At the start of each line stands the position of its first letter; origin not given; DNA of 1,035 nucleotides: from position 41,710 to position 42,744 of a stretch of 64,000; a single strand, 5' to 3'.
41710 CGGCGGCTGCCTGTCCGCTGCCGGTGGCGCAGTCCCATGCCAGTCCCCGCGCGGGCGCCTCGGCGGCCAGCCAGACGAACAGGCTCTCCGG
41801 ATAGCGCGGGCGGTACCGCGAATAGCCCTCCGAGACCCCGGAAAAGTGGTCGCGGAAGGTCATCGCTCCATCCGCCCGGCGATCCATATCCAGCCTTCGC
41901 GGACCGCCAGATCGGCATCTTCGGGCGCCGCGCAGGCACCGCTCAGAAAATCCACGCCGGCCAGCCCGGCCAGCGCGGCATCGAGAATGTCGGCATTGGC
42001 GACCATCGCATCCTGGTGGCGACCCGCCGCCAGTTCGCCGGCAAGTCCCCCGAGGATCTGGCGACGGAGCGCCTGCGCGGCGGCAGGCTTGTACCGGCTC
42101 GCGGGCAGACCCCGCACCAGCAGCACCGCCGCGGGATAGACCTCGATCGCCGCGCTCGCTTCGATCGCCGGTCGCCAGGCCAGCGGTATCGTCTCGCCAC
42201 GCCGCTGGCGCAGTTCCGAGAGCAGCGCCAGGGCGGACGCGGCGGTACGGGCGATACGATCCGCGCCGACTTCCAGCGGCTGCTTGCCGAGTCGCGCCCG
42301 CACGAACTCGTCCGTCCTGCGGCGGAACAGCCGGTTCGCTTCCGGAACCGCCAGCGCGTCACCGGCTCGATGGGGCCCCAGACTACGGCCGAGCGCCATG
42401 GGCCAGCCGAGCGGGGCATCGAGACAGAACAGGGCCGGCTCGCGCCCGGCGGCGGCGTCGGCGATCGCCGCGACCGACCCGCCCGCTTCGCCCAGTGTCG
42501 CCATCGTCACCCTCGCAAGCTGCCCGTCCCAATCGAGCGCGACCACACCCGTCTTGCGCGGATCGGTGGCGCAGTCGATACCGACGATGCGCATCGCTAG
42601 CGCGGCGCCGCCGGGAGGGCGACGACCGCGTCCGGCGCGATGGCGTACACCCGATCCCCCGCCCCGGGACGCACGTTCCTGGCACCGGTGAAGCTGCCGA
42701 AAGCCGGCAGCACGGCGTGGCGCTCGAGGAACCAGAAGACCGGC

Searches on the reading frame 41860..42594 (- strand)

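Call 10: search_protein_families(library=pfam, proteins=[window:41860-42594:-], max_evalue=0.001)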
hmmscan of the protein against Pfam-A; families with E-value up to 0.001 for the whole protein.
window:41860-42594:- (244 aa): 1 family
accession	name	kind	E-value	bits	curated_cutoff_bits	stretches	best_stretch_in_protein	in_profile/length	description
PF04250.19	DUF429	-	3.3e-19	69.9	23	1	5-227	1-212/214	Protein of unknown function (DUF429)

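Call 78: search_protein_families(library=ncbifam, proteins=[window:41860-42594:-], max_evalue=0.00001)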
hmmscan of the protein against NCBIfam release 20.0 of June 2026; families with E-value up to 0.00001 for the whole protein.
window:41860-42594:- (244 aa): 0 families
